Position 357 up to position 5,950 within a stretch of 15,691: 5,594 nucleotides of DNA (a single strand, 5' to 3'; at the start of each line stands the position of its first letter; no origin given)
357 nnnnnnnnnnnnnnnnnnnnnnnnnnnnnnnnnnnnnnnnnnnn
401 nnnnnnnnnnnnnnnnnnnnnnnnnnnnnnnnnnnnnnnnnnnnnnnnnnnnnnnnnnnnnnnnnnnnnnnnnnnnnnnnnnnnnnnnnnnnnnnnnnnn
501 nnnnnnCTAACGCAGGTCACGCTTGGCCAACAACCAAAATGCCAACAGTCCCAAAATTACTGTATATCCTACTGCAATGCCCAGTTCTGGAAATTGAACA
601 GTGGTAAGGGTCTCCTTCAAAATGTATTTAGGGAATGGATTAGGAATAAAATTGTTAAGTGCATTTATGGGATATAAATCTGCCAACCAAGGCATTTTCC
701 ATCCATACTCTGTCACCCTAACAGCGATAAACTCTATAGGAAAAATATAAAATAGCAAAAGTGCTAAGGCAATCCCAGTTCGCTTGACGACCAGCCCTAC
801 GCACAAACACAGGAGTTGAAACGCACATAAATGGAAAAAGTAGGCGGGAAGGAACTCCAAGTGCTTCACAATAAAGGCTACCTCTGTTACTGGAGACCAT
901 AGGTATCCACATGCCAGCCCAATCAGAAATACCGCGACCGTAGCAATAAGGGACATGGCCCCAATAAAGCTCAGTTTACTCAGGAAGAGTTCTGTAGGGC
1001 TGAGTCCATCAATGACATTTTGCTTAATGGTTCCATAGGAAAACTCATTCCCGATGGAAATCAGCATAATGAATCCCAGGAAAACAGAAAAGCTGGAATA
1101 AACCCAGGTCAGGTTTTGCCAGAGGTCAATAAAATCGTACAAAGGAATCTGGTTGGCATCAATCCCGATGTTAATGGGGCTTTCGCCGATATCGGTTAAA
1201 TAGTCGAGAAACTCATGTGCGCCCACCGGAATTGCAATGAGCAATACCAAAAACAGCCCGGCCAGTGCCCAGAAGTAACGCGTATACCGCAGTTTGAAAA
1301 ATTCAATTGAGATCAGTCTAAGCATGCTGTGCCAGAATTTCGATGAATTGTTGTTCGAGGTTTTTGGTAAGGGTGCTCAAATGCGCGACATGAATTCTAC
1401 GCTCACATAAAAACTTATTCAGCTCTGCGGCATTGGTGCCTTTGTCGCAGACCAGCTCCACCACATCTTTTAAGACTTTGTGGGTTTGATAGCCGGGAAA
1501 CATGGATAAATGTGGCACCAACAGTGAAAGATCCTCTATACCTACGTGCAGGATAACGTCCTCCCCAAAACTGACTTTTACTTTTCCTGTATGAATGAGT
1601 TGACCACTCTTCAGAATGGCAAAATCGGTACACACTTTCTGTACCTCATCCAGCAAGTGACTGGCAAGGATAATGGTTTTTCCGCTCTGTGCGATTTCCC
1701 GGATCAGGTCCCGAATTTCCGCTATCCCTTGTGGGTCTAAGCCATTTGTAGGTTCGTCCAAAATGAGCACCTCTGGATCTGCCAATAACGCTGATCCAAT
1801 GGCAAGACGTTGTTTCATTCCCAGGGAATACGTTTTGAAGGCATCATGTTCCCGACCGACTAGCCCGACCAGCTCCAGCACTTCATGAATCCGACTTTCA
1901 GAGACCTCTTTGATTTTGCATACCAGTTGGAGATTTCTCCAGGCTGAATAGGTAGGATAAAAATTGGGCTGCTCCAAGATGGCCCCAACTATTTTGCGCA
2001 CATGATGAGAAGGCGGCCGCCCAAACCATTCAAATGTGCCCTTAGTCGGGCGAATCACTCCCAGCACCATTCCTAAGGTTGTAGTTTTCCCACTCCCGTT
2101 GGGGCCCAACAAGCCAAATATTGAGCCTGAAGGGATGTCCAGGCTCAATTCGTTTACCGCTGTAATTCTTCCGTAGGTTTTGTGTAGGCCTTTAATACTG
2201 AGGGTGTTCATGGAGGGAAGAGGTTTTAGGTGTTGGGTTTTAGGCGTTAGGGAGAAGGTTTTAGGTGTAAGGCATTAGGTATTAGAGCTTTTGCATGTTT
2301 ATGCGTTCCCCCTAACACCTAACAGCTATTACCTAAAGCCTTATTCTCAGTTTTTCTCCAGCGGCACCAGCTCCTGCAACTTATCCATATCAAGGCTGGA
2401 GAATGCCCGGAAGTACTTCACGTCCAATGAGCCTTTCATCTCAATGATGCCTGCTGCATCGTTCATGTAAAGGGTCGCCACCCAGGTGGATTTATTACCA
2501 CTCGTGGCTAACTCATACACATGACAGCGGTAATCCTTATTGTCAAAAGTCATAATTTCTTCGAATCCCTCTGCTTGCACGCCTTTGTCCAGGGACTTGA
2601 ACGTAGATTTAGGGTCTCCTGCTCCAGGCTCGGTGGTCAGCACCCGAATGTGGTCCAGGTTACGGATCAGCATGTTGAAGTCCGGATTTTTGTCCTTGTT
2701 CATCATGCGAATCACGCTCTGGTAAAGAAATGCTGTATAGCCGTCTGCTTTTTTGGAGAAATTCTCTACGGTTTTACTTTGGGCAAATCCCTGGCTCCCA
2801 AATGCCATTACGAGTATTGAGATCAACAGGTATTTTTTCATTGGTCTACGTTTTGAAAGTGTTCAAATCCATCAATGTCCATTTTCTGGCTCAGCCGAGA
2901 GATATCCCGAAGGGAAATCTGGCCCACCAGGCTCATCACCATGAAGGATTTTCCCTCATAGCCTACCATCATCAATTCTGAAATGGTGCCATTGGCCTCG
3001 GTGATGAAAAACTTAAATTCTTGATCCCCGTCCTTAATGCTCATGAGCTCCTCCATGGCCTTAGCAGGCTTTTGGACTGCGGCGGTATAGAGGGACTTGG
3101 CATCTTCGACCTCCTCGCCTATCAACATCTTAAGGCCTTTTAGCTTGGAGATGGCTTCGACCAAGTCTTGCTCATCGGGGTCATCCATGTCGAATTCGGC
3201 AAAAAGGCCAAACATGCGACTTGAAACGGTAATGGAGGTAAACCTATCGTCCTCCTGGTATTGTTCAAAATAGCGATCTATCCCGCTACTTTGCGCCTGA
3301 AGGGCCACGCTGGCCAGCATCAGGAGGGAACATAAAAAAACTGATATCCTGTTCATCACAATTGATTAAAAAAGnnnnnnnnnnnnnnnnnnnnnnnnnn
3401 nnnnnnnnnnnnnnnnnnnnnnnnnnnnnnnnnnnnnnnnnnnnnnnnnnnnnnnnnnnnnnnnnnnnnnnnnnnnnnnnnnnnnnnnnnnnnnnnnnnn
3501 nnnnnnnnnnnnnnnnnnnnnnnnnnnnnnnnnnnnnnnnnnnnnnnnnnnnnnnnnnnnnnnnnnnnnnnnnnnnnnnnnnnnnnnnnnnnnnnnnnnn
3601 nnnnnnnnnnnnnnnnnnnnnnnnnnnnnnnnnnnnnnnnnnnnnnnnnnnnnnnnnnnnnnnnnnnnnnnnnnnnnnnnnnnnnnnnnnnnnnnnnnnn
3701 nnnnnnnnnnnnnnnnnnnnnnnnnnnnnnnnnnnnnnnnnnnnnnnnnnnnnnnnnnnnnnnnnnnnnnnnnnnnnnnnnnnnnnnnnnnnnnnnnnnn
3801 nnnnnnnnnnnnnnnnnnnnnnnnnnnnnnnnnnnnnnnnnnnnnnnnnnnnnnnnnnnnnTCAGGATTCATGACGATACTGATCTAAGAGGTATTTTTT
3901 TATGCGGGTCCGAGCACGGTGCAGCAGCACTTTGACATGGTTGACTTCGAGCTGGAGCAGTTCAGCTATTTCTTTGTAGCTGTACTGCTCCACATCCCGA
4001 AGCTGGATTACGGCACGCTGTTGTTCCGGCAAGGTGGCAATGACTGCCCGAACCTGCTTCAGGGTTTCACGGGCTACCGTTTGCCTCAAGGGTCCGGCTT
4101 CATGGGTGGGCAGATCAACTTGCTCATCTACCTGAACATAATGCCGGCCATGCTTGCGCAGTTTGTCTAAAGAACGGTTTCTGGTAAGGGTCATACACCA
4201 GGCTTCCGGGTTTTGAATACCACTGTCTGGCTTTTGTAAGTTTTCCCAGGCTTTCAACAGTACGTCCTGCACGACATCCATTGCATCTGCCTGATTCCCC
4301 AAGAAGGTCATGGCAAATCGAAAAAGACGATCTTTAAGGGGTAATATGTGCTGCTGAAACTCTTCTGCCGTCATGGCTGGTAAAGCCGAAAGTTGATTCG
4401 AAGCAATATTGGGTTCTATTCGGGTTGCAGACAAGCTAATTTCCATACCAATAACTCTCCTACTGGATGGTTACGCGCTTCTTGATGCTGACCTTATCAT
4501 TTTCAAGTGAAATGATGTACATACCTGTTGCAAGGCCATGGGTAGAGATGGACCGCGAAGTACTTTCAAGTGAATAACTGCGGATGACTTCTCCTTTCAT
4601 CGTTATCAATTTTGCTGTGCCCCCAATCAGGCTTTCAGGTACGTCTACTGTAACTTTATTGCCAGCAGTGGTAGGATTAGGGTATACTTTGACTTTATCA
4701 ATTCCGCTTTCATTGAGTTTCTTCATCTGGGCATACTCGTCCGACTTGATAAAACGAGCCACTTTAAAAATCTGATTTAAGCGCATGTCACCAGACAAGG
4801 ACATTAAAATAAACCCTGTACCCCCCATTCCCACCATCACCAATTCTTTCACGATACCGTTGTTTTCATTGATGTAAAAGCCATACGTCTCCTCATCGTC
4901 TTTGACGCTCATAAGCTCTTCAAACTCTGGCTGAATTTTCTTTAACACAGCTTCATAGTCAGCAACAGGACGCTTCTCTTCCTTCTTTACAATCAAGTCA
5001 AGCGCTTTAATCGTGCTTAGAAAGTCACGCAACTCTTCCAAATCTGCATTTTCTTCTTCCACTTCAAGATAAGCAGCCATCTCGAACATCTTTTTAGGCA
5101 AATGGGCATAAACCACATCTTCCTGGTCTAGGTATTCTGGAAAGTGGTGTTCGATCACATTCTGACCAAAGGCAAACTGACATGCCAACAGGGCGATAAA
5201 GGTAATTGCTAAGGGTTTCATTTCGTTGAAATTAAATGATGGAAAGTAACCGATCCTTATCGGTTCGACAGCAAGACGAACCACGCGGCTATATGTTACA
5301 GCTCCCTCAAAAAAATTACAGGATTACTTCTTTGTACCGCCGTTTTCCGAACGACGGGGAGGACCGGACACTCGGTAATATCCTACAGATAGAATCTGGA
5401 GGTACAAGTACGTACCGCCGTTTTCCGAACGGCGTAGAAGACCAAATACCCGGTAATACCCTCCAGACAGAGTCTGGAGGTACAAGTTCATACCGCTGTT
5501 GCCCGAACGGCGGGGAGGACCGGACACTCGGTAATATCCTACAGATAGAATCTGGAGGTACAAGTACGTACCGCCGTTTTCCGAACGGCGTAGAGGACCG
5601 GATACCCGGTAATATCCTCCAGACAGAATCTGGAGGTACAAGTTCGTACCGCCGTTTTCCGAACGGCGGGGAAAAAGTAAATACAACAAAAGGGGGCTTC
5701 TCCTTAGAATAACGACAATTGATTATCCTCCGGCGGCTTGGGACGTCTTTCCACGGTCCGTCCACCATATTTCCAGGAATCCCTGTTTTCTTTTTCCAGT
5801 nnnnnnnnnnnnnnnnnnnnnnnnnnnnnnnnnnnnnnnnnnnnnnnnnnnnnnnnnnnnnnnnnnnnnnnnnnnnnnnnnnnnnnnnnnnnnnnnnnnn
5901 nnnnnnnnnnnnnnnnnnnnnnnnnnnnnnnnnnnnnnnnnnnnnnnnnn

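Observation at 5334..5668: A 78-bp structured tandem repeat (A-B-A-B plus a partial copy) with two hairpins per unit and an apparent compensatory stem change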

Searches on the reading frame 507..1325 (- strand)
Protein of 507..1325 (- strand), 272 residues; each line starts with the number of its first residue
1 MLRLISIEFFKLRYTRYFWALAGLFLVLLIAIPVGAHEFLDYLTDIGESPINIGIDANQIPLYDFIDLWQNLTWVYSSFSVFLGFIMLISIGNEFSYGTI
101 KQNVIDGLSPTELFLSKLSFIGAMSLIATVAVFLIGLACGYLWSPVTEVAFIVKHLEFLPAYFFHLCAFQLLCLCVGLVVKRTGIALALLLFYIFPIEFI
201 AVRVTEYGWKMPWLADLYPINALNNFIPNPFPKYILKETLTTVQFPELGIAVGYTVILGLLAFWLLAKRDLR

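Call 47: search_protein_families(library=pfam, proteins=[window:507-1325:-], max_evalue=0.001)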
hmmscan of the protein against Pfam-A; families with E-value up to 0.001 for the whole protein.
window:507-1325:- (272 aa): 3 families
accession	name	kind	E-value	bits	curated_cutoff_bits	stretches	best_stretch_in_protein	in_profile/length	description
PF12730.13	ABC2_membrane_4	-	8.1e-07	29.6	27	1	4-196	1-178/179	ABC-2 family transporter protein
PF12698.13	ABC2_membrane_3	-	1.2e-06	28.3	31.6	1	75-267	168-346/347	ABC-2 family transporter protein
PF12679.13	ABC2_membrane_2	-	9.6e-05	22.2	27.2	1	5-271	4-283/283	ABC-2 family transporter protein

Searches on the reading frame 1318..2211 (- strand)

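Call 47: search_protein_families(library=pfam, proteins=[window:1318-2211:-], max_evalue=0.001)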
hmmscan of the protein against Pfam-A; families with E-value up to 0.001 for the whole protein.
window:1318-2211:- (297 aa): 2 families
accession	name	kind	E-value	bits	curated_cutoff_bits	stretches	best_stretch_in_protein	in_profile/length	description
PF00005.33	ABC_tran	-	1.5e-29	103.8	25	1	20-156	2-137/137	ABC transporter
PF13304.12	AAA_21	-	4.9e-15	56.8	27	1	128-185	238-298/304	AAA domain, putative AbiEii toxin, Type IV TA system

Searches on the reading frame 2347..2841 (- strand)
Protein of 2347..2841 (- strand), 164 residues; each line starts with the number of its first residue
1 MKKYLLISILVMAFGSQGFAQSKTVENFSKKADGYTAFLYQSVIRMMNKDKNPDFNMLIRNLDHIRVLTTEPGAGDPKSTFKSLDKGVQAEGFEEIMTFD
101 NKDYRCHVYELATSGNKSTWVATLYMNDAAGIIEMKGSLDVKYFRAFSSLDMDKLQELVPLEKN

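Call 16: search_protein_families(library=pfam, proteins=[window:2347-2841:-], max_evalue=0.01)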
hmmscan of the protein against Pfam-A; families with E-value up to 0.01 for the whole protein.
window:2347-2841:- (164 aa): 1 family
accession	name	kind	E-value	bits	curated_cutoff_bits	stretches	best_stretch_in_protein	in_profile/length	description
PF14060.11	DUF4252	-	1.2e-09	38.9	23.9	1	39-142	12-120/125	Domain of unknown function (DUF4252)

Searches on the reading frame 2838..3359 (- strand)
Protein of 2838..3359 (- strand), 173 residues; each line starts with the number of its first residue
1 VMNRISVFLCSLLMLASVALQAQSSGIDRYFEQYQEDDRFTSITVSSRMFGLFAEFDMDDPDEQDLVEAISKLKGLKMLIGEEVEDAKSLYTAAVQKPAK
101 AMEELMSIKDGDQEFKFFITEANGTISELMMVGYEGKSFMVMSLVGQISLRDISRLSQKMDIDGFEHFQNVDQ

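Call 16: search_protein_families(library=pfam, proteins=[window:2838-3359:-], max_evalue=0.01)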
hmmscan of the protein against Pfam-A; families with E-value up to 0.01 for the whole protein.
window:2838-3359:- (173 aa): 1 family
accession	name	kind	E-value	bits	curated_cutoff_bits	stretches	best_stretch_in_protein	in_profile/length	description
PF14060.11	DUF4252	-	6.8e-25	88.1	23.9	1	34-156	1-125/125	Domain of unknown function (DUF4252)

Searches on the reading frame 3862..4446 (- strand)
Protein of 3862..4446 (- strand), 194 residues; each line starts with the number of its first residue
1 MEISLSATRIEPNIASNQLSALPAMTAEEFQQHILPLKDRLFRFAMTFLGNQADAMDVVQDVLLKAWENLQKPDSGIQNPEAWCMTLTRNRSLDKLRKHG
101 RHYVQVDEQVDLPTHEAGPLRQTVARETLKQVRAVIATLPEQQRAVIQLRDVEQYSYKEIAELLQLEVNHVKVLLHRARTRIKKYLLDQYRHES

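Call 16: search_protein_families(library=pfam, proteins=[window:3862-4446:-], max_evalue=0.01)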
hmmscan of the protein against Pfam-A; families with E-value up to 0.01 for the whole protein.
window:3862-4446:- (194 aa): 6 families
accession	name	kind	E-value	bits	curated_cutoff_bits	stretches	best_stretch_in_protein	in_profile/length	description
PF08281.18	Sigma70_r4_2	-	1.1e-16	60.7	25.7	1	130-181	2-53/54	Sigma-70, region 4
PF04542.20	Sigma70_r2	-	2.8e-16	59.5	24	1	38-101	6-70/71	Sigma-70 region 2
PF04545.22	Sigma70_r4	-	1.9e-11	43.7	24.1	1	136-184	2-50/50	Sigma-70, region 4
PF11871.13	DUF3391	-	0.002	19.1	27.8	1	87-184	34-120/136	Domain of unknown function (DUF3391)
PF07638.17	Sigma70_ECF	-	0.0024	18.2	21.1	1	105-184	107-181/185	ECF sigma factor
PF22233.2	PhyR_sigma-like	-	0.0048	17.1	27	0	149-183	14-48/50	Response regulator PhyR, sigma-like domain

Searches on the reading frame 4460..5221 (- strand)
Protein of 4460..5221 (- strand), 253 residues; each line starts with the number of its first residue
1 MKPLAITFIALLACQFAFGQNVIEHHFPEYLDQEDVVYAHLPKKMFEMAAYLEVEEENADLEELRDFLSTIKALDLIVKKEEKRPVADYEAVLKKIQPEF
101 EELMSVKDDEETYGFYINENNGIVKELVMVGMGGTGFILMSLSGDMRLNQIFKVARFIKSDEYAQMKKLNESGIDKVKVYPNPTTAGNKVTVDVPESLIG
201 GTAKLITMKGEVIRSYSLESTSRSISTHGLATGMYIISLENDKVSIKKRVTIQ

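Call 16: search_protein_families(library=pfam, proteins=[window:4460-5221:-], max_evalue=0.01)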
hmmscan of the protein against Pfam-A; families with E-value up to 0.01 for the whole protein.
window:4460-5221:- (253 aa): 2 families
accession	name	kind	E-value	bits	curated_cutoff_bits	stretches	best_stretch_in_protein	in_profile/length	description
PF14060.11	DUF4252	-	3e-20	73.1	23.9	1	30-152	1-123/125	Domain of unknown function (DUF4252)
PF18962.6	Por_Secre_tail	-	1.5e-08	35.2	27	1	179-250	1-73/75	Secretion system C-terminal sorting domain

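Call 33: find_homologous_proteins(query=window:4460-5221:-, max_evalue=1e-10)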
Query window:4460-5221:- (253 aa): 3 proteins with E <= 1e-10 among 389 candidates.
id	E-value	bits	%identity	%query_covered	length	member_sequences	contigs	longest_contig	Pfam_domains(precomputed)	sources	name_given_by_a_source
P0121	2.8e-159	546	100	100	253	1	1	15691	PF18962.8,PF14060.12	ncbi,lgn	ncbi:MAG: DUF4252 domain-containing protein [Bacteroidota bacterium]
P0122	4.2e-57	211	42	100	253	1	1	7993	PF18962.8,PF14060.12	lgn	-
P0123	2.6e-44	169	33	100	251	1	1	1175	PF18962.8,PF14060.12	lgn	-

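Call 34: find_encoding_contigs(protein=P0121, flank=10000, max_places=10)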
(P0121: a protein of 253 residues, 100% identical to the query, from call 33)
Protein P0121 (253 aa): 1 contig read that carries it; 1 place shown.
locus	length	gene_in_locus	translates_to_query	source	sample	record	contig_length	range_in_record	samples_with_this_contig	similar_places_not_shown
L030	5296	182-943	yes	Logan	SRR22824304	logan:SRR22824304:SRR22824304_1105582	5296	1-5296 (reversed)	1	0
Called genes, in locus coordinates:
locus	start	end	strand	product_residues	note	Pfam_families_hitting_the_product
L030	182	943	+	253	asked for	PF14060:DUF4252, PF18962:Por_Secre_tail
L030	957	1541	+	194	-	PF04542:Sigma70_r2, PF08281:Sigma70_r4_2, PF04545:Sigma70_r4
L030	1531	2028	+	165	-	-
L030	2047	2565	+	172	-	PF14060:DUF4252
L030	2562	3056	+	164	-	PF14060:DUF4252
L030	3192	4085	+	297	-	PF00005:ABC_tran, PF13304:AAA_21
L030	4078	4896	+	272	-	PF12730:ABC2_membrane_4 (weak), PF12698:ABC2_membrane_3 (weak), PF10920:DUF2705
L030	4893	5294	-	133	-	?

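Call 35: find_encoding_contigs(protein=P0122, flank=8000, max_places=4)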
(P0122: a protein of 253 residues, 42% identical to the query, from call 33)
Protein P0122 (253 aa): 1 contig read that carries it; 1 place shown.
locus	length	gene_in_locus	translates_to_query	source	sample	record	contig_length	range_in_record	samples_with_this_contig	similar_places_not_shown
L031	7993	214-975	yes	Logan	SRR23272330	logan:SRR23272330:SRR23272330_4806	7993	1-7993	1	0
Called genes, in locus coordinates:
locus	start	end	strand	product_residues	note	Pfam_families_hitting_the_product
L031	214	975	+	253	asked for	PF14060:DUF4252, PF18962:Por_Secre_tail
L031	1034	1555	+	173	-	PF04542:Sigma70_r2, PF08281:Sigma70_r4_2, PF04545:Sigma70_r4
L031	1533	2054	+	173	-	-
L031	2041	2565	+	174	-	PF14060:DUF4252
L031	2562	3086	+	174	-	PF14060:DUF4252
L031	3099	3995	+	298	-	PF00005:ABC_tran, PF13304:AAA_21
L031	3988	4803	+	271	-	PF12730:ABC2_membrane_4 (weak), PF10920:DUF2705 (weak)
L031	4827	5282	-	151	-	PF11848:DUF3368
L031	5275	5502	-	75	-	PF03683:UPF0175, PF24001:DUF7317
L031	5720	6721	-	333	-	PF02517:Rce1-like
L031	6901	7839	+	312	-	PF00149:Metallophos, PF12850:Metallophos_2 (faint)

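Call 55: find_encoding_contigs(protein=P0123, flank=3000, max_places=3)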
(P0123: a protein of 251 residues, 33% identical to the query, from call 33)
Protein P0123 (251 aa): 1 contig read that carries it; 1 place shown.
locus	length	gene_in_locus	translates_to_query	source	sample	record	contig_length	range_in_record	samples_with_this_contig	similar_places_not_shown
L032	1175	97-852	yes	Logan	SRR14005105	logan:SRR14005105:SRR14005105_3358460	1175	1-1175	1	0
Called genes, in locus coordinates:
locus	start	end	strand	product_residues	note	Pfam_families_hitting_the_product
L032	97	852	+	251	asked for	PF14060:DUF4252, PF18962:Por_Secre_tail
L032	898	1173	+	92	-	?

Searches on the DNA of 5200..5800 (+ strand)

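Call 8: search_rna_families(source=window, start=5200, end=5800, threshold=evalue, max_evalue=10, show_alignments=3)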
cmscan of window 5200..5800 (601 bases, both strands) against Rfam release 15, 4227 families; matches with E-value up to 10: 0.
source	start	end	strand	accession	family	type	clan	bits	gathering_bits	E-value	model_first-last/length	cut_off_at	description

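Call 41: search_dna_similar(query=window:5334-5489:+, collection=plasmids, mode=distant, max_evalue=1, max_rows=10)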
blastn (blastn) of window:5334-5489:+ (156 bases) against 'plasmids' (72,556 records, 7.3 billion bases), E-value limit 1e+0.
No match.

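Call 42: search_dna_similar(query=window:5334-5489:+, collection=phages, mode=distant, max_evalue=1, max_rows=10)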
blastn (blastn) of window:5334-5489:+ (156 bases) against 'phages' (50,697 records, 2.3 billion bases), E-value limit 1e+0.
No match.

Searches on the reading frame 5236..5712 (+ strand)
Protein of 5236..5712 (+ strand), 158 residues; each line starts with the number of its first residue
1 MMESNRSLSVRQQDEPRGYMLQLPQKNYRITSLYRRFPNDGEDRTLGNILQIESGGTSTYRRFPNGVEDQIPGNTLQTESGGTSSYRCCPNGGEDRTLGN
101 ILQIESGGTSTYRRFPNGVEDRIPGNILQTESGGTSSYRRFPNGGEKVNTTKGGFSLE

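Call 16: search_protein_families(library=pfam, proteins=[window:5236-5712:+], max_evalue=0.01)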
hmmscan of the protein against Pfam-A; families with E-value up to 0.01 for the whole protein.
window:5236-5712:+ (158 aa): 0 families

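Call 61: search_protein_representatives(protein=window:5236-5709:+)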
Query: 158 residues. Proteins with E-value up to 0.001 (for the whole library): 8; up to 1e-10: 0; up to 1e-30: 0. The best 8 are listed.
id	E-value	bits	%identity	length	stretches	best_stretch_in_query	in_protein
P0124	2.8e-09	53.2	31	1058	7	55-104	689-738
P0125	7.6e-07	45.2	32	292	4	41-138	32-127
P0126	8.3e-06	41.9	30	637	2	49-136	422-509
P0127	2.3e-05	40.4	29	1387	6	54-134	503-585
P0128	4.1e-05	39.6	26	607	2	41-134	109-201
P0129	1.6e-04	37.7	22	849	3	8-150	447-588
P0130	6.7e-04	35.7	27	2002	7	39-145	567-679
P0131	6.9e-04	35.6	31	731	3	23-155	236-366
